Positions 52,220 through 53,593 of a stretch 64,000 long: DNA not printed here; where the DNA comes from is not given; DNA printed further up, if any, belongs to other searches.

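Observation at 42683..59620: Unusual cluster of flavoenzymes: four paralogous GGR-like reductases with altered GDAAG motif, plus PPOX-like, CrtI-like, VAO-type and GlcD/GlcF-like genes, AOR, a SAM methyltransferase and an SCP2 carrier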

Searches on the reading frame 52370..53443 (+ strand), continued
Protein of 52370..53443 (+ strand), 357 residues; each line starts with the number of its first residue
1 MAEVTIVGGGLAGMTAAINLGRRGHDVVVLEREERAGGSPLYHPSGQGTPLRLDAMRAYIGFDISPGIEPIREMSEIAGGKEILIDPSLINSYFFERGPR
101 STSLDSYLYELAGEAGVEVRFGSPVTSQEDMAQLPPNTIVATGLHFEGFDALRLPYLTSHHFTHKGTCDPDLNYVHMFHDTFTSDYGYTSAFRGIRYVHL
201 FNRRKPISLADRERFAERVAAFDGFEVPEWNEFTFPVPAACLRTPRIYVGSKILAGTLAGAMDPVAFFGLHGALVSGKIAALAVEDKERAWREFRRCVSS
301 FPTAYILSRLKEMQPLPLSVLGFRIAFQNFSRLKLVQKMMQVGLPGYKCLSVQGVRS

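Call 50: list_cluster_members(proteins=[P0148, P0167, P0188, P0181, P0164, P0159, P0141, P0139, P0135, P0147])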
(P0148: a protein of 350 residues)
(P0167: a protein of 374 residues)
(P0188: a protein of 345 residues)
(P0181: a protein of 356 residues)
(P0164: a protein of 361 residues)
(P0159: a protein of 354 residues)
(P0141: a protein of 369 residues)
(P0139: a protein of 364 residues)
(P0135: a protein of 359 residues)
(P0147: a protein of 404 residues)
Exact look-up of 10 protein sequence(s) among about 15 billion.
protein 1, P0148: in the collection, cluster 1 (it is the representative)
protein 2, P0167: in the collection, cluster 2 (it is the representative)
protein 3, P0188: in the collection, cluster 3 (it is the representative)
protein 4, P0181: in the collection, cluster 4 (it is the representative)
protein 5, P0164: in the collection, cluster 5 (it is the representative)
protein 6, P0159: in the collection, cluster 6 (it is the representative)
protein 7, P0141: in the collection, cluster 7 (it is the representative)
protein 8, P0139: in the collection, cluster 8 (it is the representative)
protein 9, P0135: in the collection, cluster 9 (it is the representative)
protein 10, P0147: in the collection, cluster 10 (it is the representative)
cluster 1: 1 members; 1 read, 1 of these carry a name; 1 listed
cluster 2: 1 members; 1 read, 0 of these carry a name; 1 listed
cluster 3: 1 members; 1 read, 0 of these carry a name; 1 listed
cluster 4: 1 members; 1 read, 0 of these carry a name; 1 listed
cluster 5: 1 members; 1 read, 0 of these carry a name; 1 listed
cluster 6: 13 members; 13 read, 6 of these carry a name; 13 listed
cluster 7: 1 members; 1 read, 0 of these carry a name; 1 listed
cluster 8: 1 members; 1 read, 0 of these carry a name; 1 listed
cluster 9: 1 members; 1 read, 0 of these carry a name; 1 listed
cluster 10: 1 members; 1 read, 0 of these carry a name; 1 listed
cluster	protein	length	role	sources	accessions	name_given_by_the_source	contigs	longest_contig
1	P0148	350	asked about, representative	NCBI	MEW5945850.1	MAG: NAD(P)-binding protein [bacterium]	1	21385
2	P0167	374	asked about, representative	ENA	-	-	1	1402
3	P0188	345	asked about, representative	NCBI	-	-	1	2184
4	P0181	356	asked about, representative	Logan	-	-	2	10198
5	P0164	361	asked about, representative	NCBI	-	-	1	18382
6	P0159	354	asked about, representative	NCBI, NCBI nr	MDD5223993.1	MAG: NAD(P)-binding protein [bacterium] | NAD(P)-binding protein [bacterium]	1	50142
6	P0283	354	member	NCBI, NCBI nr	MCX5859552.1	MAG: NAD(P)-binding protein [Proteobacteria bacterium] | NAD(P)-binding protein [Pseudomonadota bacterium]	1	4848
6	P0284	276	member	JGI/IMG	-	hypothetical protein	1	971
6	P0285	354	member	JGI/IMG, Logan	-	flavin-dependent dehydrogenase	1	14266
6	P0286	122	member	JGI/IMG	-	flavin-dependent dehydrogenase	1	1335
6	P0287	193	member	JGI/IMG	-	flavin-dependent dehydrogenase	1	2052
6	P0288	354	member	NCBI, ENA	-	-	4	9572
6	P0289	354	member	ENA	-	-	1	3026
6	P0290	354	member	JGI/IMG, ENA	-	-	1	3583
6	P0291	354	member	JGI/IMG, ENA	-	-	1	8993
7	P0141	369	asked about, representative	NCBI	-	-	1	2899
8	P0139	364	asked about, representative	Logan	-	-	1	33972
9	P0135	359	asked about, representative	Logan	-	-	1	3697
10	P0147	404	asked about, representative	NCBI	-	-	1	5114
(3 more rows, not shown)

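Call 51: find_encoding_contigs(protein=P0159, flank=8000, max_places=1)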
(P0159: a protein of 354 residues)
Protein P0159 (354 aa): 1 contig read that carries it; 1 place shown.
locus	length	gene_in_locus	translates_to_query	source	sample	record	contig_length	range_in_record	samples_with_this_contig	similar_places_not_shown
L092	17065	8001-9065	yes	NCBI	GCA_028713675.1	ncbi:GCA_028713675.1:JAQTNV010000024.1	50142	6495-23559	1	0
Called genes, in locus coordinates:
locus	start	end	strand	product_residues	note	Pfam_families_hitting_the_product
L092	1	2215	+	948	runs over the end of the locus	PF00005:ABC_tran (faint), PF02463:SMC_N (faint), PF13191:AAA_16 (faint), PF13304:AAA_21 (faint), PF13555:AAA_29 (faint), PF20703:nSTAND1 (faint), PF17760:UvrA_inter, PF17755:UvrA_DNA-bind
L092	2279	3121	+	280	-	-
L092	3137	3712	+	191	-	PF00072:Response_reg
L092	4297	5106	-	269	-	PF00106:adh_short, PF08659:KR, PF13561:adh_short_C2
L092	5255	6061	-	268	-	PF00106:adh_short, PF08659:KR, PF13561:adh_short_C2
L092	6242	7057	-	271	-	PF00106:adh_short, PF08659:KR, PF13561:adh_short_C2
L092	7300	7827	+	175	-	PF00132:Hexapep, PF25084:LbH_EIF2B (faint), PF25087:GMPPB_C (faint), PF14602:Hexapep_2 (faint), PF21711:DCTN5 (weak), PF00132:Hexapep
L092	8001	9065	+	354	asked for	PF13450:NAD_binding_8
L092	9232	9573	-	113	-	PF13560:HTH_31, PF12844:HTH_19 (weak), PF13413:HTH_25 (faint), PF13443:HTH_26 (faint), PF01381:HTH_3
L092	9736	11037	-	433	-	PF01595:CNNM, PF00571:CBS, PF03471:CorC_HlyC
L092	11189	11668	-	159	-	PF14588:YjgF_endoribonc, PF01042:Ribonuc_L-PSP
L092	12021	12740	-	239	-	PF00588:SpoU_methylase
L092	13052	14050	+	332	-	PF00044:Gp_dh_N, PF02800:Gp_dh_C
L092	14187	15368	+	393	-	PF00162:PGK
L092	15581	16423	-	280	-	PF01073:3Beta_HSD, PF01370:Epimerase, PF04321:RmlD_sub_bind, PF16363:GDP_Man_Dehyd, PF07993:NAD_binding_4 (weak), PF02719:Polysacc_synt_2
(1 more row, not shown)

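Call 52: find_encoding_contigs(protein=P0139, flank=8000, max_places=1)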
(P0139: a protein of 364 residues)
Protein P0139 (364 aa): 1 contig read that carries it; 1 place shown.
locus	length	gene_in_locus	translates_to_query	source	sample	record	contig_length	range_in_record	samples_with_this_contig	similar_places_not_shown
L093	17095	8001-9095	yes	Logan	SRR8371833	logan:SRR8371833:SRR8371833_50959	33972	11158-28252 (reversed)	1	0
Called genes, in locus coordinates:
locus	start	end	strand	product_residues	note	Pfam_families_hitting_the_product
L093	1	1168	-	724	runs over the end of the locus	PF21088:MS_channel_1st (weak), PF00924:MS_channel_2nd, PF21082:MS_channel_3rd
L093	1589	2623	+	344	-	PF07478:Dala_Dala_lig_C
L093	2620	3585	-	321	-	PF02540:NAD_synthase (faint), PF00958:GMP_synt_C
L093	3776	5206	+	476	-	PF13360:PQQ_2 (faint)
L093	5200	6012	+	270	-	PF01553:Acyltransferase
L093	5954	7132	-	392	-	PF01757:Acyl_transf_3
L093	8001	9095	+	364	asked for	PF00070:Pyr_redox (faint), PF01266:DAO (faint), PF01593:Amino_oxidase (faint), PF12831:FAD_oxidored (weak), PF13450:NAD_binding_8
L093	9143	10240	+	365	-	PF13237:Fer4_10 (faint), PF00037:Fer4 (weak), PF12797:Fer4_2 (weak), PF12837:Fer4_6 (weak), PF14697:Fer4_21, PF12838:Fer4_7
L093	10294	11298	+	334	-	PF01073:3Beta_HSD, PF01370:Epimerase, PF02719:Polysacc_synt_2, PF04321:RmlD_sub_bind, PF05368:NmrA, PF07993:NAD_binding_4, PF13460:NAD_binding_10, PF16363:GDP_Man_Dehyd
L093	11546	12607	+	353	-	PF14870:PSII_BNR, PF02012:BNR (faint), PF15902:Sortilin-Vps10 (faint), PF14870:PSII_BNR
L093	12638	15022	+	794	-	PF03176:MMPL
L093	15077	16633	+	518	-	PF06980:DUF1302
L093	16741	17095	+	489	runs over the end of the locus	PF07044:DUF1329, PF17131:TP_0789-like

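Call 53: find_encoding_contigs(protein=P0157, flank=8000, max_places=1)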
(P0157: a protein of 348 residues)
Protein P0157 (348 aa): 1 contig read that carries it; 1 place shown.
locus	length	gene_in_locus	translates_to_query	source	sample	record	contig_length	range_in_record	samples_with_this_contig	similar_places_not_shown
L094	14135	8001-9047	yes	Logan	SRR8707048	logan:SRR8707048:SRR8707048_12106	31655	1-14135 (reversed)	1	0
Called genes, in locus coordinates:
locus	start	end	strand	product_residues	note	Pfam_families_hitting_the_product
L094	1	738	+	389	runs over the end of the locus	PF00108:Thiolase_N (weak), PF22691:Thiolase_C_1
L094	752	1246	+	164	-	PF12172:zf-ChsH2, PF01796:OB_ChsH2_C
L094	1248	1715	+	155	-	PF12172:zf-ChsH2 (weak), PF01796:OB_ChsH2_C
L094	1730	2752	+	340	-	PF07143:AttH (faint)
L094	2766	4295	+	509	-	PF01593:Amino_oxidase, PF13450:NAD_binding_8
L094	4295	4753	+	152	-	PF01575:MaoC_dehydratas, PF13452:FAS1_DH_region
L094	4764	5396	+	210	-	PF02811:PHP (weak), PF13263:PHP_C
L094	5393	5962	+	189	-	PF00149:Metallophos (faint), PF12850:Metallophos_2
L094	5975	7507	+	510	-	PF00890:FAD_binding_2 (weak), PF01266:DAO (faint), PF01593:Amino_oxidase (weak), PF12831:FAD_oxidored (weak), PF13450:NAD_binding_8, PF01593:Amino_oxidase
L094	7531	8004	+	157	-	PF09500:YiiD_C, PF14539:DUF4442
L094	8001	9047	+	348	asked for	PF01266:DAO (faint), PF12831:FAD_oxidored (weak), PF13450:NAD_binding_8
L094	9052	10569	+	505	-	PF00501:AMP-binding, PF13193:AMP-binding_C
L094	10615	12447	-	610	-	PF01435:Peptidase_M48, PF14559:TPR_19 (faint)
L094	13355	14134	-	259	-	?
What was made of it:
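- L094 has an Ltp2-like thiolase, 2x ChsH2-DUF35, MaoC, two CrtI-like enzymes, a thioesterase and a CoA ligase (call 53).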

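Call 75: search_protein_families(library=ncbifam, proteins=[L093:9143-10240:+, L094:2766-4295:+, L094:5975-7507:+, L094:1730-2752:+, L088:6603-7760:+, L088:7766-8794:+, L090:7856-8941:+, L088:4915-6558:+, L014:5527-7224:+], max_evalue=1e-8)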
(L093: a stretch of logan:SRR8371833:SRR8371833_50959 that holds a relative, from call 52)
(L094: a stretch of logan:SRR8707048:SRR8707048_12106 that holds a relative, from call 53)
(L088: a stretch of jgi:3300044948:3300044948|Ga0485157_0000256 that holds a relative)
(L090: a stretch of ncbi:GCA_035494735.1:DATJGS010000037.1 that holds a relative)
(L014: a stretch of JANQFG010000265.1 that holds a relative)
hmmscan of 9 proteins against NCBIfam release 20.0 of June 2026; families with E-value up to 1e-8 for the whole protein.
L093:9143-10240:+ (365 aa): 3 families
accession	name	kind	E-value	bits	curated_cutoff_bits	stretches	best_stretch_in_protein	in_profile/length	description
TIGR01944.1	rnfB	subfamily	2.3e-09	37.1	68.7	1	278-343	104-170/190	RnfABCDGE type electron transport complex subunit B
NF045874.1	Vhu_polyferre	exception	4.3e-09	35.6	600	1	251-344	160-254/381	F420-non-reducing hydrogenase associated-polyferredoxin VhuB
NF005503.0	PRK07118.1-2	equivalog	9.8e-09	34.9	252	1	288-336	139-187/292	RnfABCDGE type electron transport complex subunit B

L094:2766-4295:+ (509 aa): 8 families
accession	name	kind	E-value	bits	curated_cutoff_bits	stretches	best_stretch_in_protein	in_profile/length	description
NF058655.1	CrtID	equivalog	1.2e-16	60.7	640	0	246-493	214-474/478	bifunctional phytoene desaturase/3,4-desaturase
TIGR02734.1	crtI_fam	subfamily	1.7e-14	53.4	238.1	0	9-48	1-40/504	phytoene desaturase family protein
TIGR02730.1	carot_isom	equivalog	7.5e-14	51.4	586.9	1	246-501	223-488/493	carotenoid isomerase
TIGR02731.1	phytoene_desat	equivalog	2.2e-13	49.7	569.4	0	165-331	132-294/453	15-cis-phytoene desaturase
TIGR02733.1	desat_CrtD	equivalog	6.1e-13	48.3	549.7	0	248-353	228-335/492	C-3',4' desaturase CrtD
TIGR03467.1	HpnE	equivalog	1.5e-11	44.2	283.05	0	10-52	2-44/430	hydroxysqualene dehydroxylase HpnE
NF005560.0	PRK07233.1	equivalog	6.6e-11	41.7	252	0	10-49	4-43/435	hypothetical protein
NF045689.1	BCarotKetCrtO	equivalog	1.2e-09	37.4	1000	0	5-46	2-43/563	beta-carotene ketolase CrtO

L094:5975-7507:+ (510 aa): 10 families
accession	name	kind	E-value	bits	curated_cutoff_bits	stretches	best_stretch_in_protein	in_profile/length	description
TIGR02730.1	carot_isom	equivalog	1.3e-16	60.6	586.9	1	249-502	225-488/493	carotenoid isomerase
TIGR02734.1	crtI_fam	subfamily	4.1e-16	58.7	238.1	0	9-49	1-41/504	phytoene desaturase family protein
NF058655.1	CrtID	equivalog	4.6e-15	55.4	640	0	10-61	2-54/478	bifunctional phytoene desaturase/3,4-desaturase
TIGR02733.1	desat_CrtD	equivalog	5.6e-14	51.7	549.7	0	9-49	4-44/492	C-3',4' desaturase CrtD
TIGR03467.1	HpnE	equivalog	5.2e-12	45.8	283.05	0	10-52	2-44/430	hydroxysqualene dehydroxylase HpnE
NF005545.0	PRK07208.1-1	equivalog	7.9e-12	44.3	451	0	3-45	4-47/504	hypothetical protein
NF005548.0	PRK07208.1-4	equivalog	6.7e-11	41.5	389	0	253-335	213-293/488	hypothetical protein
NF005546.0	PRK07208.1-2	equivalog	9.6e-11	40.9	418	0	258-326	257-325/527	hypothetical protein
NF045637.1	carotdesatCrtDProt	equivalog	1.4e-10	40.4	580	0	10-49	2-41/485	1-hydroxycarotenoid 3,4-desaturase CrtD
NF005560.0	PRK07233.1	equivalog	3.1e-09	36.2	252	0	10-49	4-43/435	hypothetical protein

L094:1730-2752:+ (340 aa): 0 families

L088:6603-7760:+ (385 aa): 24 families
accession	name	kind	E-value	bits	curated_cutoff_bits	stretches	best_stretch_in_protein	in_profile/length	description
TIGR04055.1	rSAM_NirJ2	equivalog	4.2e-23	82.4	500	1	96-232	5-141/326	putative heme d1 biosynthesis radical SAM protein NirJ2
TIGR04545.1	rSAM_ahbD_hemeb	equivalog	7.3e-22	78.3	500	1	95-275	4-183/339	heme b synthase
TIGR02109.1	PQQ_syn_pqqE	equivalog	4.2e-20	72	381.35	1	92-265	8-180/358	pyrroloquinoline quinone biosynthesis protein PqqE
TIGR04347.1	pseudo_SAM_Halo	equivalog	1e-19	71.1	525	1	89-233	36-182/390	TIGR04347 family pseudo-SAM/SPASM protein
TIGR02668.1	moaA_archaeal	equivalog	4.4e-19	68.6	325.25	1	90-269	9-188/303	GTP 3',8-cyclase MoaA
TIGR02666.1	moaA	equivalog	3.6e-18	65.6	284.05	1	91-236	10-163/336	GTP 3',8-cyclase MoaA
TIGR04051.1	rSAM_NirJ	equivalog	7.4e-18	64.6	515.45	1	94-240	5-151/354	heme d1 biosynthesis radical SAM protein NirJ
NF001199.0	PRK00164.2-1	equivalog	9.1e-18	64.4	231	1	91-229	12-150/308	GTP 3',8-cyclase MoaA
TIGR04303.1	GeoRSP_rSAM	equivalog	1.2e-17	64.4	400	1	93-236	7-148/325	GeoRSP system radical SAM/SPASM protein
TIGR04053.2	TIGR04053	equivalog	1.7e-17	63.8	395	1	93-233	10-154/366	TIGR04053 family radical SAM/SPASM domain-containing protein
TIGR04054.1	rSAM_NirJ1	equivalog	6.1e-17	61.3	650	1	93-228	38-173/387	putative heme d1 biosynthesis radical SAM protein NirJ1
TIGR04103.1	rSAM_nif11_3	equivalog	6.5e-16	57.9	725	1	89-232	3-145/412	nif11-class peptide radical SAM maturase 3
NF049973.1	radical_Rv1681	equivalog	1.2e-15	57.3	380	1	100-231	81-213/326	Rv1681 family radical SAM protein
TIGR04251.1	SCM_rSAM_ScmF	equivalog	1.3e-15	57.6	400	1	90-259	3-174/353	SynChlorMet cassette radical SAM/SPASM protein ScmF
TIGR03962.1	mycofact_rSAM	equivalog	3.6e-15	56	265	1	93-340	14-261/339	mycofactocin radical SAM maturase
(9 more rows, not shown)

L088:7766-8794:+ (342 aa): 7 families
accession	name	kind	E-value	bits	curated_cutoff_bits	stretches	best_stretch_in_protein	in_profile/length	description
NF006720.0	PRK09258.1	equivalog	2e-32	112.9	285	1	40-332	39-324/338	3-oxoacyl-ACP synthase III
NF006829.0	PRK09352.1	subfamily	5.2e-32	111.1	249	1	3-336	10-315/322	beta-ketoacyl-ACP synthase 3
TIGR00747.1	fabH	subfamily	6.9e-28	97.6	292.1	1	48-334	37-314/322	beta-ketoacyl-ACP synthase III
NF005541.0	PRK07204.1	equivalog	5.1e-27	95.1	402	2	248-336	235-323/329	beta-ketoacyl-ACP synthase III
NF004623.0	PRK05963.1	equivalog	3.1e-21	76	437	1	47-338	39-324/328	beta-ketoacyl-ACP synthase III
NF005308.0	PRK06840.1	equivalog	4.4e-11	42.4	315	1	51-176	42-171/339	3-oxoacyl-ACP synthase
NF005703.0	PRK07515.1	equivalog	3.2e-10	39.4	304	1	54-186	88-210/373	beta-ketoacyl-ACP synthase III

L090:7856-8941:+ (361 aa): 13 families
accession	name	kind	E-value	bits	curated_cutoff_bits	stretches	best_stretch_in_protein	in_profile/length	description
TIGR03466.1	HpnA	hypoth_equivalog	2e-40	138.7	367.65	1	1-322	1-319/327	hopanoid-associated sugar epimerase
NF042422.1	oxyalk_red_OleD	equivalog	4.4e-39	134.8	580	1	1-320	1-324/329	2-alkyl-3-oxoalkanoate reductase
NF042423.1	oxyalk_red_Shew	equivalog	1.1e-30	106.8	580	1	2-311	10-322/331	2-alkyl-3-oxoalkanoate reductase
NF058621.1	DiazavRedAvaA7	equivalog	2.5e-17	63.5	400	1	1-273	1-272/304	3-diazoavenalumate denitrifying reductase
NF052578.1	StrlDmthSdmBMthl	equivalog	2.5e-16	60.3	600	1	1-322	1-320/328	sterol demethylase protein SdmB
NF005539.0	PRK07201.1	equivalog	7.2e-16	58.1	549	1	1-250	1-268/657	SDR family oxidoreductase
TIGR01777.1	yfcH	hypoth_equivalog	3.1e-14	53.2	207.35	1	3-242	1-235/292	TIGR01777 family oxidoreductase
TIGR04180.1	EDH_00030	hypoth_equivalog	3.2e-13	49.4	475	1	3-191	1-198/297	NAD-dependent 4,6-dehydratase LegB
NF050030.1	thlkprotThyD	equivalog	5.7e-12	45.4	400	1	1-225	1-228/305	thylakoid membrane protein ThyD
TIGR01181.1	dTDP_gluc_dehyt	equivalog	1.1e-11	44.4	365.1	1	2-237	1-250/321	dTDP-glucose 4,6-dehydratase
TIGR01179.1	galE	equivalog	4.3e-11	42.2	262.3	1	2-174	1-180/332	UDP-glucose 4-epimerase GalE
TIGR01214.1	rmlD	equivalog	5.6e-10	38.8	224.05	1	2-233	1-211/285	dTDP-4-dehydrorhamnose reductase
TIGR01746.1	Thioester-redct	subfamily_domain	5.8e-10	38.9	213.35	0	3-175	2-200/371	thioester reductase domain-containing protein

L088:4915-6558:+ (547 aa): 0 families

L014:5527-7224:+ (565 aa): 5 families
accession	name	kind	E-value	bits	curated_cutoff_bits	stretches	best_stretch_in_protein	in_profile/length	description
NF041878.1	paak_haloarch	equivalog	1.7e-54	185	700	1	131-553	10-416/427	phenylacetate--CoA ligase PaaK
TIGR02155.1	PA_CoA_ligase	equivalog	6.9e-48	163.2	646.3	1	130-559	4-418/422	phenylacetate--CoA ligase PaaK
NF053551.1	FlxY_rubin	equivalog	1.4e-28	99.8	520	1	133-552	8-408/424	flexirubin biosynthesis putative acyl-CoA ligase FlxY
TIGR03335.1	F390_ftsA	equivalog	4.5e-26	91.5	458.7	1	120-497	1-369/445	coenzyme F390 synthetase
NF045666.1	DVU1553_fam_AMP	equivalog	2.4e-16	59.7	300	1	128-452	17-323/331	DVU_1553 family AMP-dependent CoA ligase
